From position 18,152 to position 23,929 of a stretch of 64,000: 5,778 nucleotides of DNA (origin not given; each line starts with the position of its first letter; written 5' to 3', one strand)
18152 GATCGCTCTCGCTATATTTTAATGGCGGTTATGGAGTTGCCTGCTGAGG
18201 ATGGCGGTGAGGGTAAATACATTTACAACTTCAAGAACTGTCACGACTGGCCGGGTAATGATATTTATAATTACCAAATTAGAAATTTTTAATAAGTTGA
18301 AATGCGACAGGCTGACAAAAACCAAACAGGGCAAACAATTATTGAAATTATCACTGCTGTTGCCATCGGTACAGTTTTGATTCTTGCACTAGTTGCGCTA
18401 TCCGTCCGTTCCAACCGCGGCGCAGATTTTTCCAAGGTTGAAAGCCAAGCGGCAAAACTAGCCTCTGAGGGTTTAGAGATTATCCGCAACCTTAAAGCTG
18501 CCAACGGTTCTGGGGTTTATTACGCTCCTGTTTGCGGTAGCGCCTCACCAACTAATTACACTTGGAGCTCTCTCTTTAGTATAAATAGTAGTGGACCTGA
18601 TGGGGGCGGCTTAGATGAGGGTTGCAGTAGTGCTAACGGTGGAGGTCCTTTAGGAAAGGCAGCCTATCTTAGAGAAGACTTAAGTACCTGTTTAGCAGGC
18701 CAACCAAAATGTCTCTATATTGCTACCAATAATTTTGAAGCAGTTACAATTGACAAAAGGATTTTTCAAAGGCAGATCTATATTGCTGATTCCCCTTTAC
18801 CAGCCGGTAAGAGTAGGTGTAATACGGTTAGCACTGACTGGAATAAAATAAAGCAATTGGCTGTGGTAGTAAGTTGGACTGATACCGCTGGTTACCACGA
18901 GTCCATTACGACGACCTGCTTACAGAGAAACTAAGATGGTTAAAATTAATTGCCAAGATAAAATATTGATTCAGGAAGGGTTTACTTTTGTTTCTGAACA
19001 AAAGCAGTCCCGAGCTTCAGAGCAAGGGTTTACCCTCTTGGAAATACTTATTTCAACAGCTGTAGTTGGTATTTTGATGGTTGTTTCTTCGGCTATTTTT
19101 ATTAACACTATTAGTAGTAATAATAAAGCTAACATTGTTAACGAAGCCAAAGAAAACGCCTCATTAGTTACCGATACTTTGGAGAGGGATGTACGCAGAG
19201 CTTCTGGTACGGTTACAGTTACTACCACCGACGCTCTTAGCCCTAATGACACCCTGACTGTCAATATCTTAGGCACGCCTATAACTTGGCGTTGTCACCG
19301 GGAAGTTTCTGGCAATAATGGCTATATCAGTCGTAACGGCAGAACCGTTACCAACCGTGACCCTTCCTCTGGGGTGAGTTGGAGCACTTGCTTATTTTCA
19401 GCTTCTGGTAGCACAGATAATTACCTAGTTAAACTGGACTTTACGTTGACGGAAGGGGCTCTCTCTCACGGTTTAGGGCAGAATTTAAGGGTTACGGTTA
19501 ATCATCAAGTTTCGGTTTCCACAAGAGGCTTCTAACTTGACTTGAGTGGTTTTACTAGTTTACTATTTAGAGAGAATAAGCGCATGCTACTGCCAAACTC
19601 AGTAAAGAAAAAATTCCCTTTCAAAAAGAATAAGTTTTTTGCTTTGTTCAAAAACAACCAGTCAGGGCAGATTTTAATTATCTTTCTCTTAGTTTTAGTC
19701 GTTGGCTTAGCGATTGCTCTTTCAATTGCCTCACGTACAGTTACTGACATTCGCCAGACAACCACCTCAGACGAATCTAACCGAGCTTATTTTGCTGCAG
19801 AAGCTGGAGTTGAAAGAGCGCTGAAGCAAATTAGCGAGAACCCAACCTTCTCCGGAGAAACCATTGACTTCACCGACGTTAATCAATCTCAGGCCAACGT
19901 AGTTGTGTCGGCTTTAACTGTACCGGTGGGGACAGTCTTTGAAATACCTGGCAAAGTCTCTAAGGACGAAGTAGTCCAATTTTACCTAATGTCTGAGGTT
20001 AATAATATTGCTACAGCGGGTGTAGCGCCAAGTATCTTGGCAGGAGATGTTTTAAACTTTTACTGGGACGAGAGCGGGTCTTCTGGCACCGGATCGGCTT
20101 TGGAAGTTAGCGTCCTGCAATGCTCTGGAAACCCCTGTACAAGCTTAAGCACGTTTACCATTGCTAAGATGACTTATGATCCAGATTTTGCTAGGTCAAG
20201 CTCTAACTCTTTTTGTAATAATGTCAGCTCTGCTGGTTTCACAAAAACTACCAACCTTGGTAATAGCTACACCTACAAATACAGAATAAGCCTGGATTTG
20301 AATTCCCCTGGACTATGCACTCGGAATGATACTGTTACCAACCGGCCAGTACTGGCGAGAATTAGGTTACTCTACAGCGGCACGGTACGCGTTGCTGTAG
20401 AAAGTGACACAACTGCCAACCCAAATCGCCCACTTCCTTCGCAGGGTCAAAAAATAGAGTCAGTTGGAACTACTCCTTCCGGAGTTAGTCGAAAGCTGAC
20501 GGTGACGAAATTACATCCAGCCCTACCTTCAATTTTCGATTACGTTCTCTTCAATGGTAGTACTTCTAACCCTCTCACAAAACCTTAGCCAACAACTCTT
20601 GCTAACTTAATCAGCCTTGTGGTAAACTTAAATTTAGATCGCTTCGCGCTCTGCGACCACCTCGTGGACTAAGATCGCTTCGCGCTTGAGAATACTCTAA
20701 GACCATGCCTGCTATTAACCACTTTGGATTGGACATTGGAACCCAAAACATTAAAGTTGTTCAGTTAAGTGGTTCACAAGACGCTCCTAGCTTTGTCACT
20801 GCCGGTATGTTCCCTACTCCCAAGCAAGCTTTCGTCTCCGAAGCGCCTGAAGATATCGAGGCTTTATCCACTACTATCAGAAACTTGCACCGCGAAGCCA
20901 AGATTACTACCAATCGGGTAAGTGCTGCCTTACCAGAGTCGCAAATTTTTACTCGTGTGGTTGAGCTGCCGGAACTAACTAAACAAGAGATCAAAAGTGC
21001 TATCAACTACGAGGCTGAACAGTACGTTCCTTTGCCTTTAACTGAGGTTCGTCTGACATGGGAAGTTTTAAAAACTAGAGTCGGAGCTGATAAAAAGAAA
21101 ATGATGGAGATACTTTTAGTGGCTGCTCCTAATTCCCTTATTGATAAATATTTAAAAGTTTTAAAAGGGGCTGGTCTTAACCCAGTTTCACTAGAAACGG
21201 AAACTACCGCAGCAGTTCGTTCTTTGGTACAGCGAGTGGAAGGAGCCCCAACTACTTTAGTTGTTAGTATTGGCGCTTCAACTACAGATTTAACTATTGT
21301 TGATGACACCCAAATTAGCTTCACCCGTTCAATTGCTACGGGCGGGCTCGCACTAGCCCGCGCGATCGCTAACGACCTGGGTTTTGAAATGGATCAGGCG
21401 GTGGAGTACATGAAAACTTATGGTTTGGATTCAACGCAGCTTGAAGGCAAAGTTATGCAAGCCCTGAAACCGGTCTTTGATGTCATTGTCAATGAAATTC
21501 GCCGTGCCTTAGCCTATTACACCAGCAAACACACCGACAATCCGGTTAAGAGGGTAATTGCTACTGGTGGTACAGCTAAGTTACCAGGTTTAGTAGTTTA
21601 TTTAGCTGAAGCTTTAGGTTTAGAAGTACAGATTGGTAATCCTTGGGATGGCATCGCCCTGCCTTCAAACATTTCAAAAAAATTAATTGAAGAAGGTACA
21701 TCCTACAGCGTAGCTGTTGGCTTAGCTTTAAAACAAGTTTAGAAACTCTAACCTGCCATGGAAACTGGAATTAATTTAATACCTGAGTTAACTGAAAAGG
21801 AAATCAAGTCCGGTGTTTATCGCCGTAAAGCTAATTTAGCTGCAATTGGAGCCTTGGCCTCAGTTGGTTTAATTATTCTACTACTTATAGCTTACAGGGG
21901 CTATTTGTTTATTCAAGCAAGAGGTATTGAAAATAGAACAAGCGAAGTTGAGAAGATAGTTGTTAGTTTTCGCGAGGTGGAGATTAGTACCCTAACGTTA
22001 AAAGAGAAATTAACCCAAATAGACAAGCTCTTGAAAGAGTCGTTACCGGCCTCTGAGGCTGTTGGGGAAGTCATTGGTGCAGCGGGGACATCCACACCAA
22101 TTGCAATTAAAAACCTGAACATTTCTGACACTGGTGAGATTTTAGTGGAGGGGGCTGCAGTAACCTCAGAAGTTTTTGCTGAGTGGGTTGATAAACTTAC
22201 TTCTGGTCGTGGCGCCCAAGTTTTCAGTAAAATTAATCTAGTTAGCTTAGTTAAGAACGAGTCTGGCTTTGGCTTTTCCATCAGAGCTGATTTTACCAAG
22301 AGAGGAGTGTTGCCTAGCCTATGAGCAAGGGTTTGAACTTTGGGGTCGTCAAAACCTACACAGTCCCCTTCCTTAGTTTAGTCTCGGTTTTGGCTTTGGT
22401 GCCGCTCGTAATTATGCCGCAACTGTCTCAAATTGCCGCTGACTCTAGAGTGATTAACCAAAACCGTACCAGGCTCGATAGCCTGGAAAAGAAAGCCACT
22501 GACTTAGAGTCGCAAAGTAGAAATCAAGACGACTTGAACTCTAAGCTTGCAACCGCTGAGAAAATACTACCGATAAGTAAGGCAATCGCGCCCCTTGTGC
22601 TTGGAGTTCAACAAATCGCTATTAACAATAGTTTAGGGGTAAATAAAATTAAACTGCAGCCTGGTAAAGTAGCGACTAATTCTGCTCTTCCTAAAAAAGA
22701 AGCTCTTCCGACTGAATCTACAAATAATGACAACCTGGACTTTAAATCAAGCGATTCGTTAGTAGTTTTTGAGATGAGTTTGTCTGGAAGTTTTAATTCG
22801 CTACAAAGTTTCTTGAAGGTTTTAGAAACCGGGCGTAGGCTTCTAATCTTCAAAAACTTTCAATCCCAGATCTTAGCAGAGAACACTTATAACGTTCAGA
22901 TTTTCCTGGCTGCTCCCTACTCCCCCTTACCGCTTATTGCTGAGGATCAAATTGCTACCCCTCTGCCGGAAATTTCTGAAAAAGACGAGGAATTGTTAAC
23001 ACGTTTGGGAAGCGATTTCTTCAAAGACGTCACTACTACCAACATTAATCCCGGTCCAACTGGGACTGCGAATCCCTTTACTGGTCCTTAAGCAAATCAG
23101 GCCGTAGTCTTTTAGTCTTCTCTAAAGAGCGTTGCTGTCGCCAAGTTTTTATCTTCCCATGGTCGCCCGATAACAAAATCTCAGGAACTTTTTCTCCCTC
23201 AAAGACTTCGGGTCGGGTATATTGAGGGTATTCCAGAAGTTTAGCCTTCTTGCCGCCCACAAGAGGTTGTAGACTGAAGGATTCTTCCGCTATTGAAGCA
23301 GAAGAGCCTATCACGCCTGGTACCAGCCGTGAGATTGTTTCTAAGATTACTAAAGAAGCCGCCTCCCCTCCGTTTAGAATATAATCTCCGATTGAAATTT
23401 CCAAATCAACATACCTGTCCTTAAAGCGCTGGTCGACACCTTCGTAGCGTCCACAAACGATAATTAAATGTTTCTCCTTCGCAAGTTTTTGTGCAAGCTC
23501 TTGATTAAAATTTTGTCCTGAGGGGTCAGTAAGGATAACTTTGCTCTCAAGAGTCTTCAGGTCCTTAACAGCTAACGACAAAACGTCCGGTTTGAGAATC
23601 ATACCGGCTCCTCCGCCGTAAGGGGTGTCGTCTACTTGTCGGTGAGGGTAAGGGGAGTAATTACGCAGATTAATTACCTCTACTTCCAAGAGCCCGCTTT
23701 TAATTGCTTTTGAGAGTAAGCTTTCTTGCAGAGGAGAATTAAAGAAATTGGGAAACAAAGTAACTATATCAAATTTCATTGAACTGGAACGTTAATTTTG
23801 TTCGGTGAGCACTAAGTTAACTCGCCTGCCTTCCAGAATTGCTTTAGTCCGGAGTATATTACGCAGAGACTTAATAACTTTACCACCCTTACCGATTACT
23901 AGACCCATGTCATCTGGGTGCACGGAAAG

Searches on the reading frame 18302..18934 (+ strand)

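Call 81: search_protein_families(library=pfam, proteins=[window:18302-18934:+], max_evalue=0.001)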
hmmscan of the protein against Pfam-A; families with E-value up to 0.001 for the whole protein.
window:18302-18934:+ (210 aa): 1 family
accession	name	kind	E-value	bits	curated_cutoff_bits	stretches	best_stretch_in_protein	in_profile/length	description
PF07963.17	N_methyl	-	0.00034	20.5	21.2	1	6-30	2-26/27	Prokaryotic N-terminal methylation motif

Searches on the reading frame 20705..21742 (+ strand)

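Call 81: search_protein_families(library=pfam, proteins=[window:20705-21742:+], max_evalue=0.001)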
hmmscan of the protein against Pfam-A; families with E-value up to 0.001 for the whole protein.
window:20705-21742:+ (345 aa): 4 families
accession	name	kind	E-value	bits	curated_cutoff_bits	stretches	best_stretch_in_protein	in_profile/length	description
PF11104.14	PilM_2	-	4.6e-55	187.4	27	1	8-344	1-339/340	Type IV pilus assembly protein PilM;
PF14450.12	FtsA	-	6.5e-12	46.4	31.8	1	186-325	2-114/127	Cell division protein FtsA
PF25216.1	Volactin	-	3.2e-11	43.7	35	1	179-304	163-291/321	Volactin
PF06723.19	MreB_Mbl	-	2.9e-10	40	27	2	151-223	114-186/327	MreB/Mbl protein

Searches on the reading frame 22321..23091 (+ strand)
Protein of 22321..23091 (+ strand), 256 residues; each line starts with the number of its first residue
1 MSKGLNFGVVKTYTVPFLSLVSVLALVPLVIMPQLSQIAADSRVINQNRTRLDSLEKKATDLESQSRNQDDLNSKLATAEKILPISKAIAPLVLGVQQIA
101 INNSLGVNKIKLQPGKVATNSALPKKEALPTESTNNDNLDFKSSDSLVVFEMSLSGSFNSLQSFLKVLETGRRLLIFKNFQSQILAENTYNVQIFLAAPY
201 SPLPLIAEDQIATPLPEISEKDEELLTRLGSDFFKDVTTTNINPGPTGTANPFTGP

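Call 81: search_protein_families(library=pfam, proteins=[window:22321-23091:+], max_evalue=0.001)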
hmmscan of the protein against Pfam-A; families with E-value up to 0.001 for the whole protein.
window:22321-23091:+ (256 aa): 1 family
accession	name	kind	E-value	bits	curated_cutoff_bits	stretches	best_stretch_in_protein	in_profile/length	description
PF04350.18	PilO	-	2.5e-07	31.4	22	1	47-116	10-79/145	Pilus assembly protein, PilO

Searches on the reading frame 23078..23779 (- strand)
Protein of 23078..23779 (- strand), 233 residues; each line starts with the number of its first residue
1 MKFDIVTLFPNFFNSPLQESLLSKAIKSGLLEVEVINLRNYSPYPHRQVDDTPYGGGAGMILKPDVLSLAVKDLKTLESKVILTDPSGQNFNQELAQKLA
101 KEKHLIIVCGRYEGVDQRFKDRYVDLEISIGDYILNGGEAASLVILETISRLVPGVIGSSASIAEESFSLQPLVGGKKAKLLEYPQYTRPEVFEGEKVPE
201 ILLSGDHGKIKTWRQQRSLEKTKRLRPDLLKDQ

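Call 81: search_protein_families(library=pfam, proteins=[window:23078-23779:-], max_evalue=0.001)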
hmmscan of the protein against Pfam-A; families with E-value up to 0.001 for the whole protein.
window:23078-23779:- (233 aa): 1 family
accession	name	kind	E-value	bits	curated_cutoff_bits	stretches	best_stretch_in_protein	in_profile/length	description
PF01746.26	tRNA_m1G_MT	-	4.6e-59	199.9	27.3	1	23-227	2-195/195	tRNA (Guanine-1)-methyltransferase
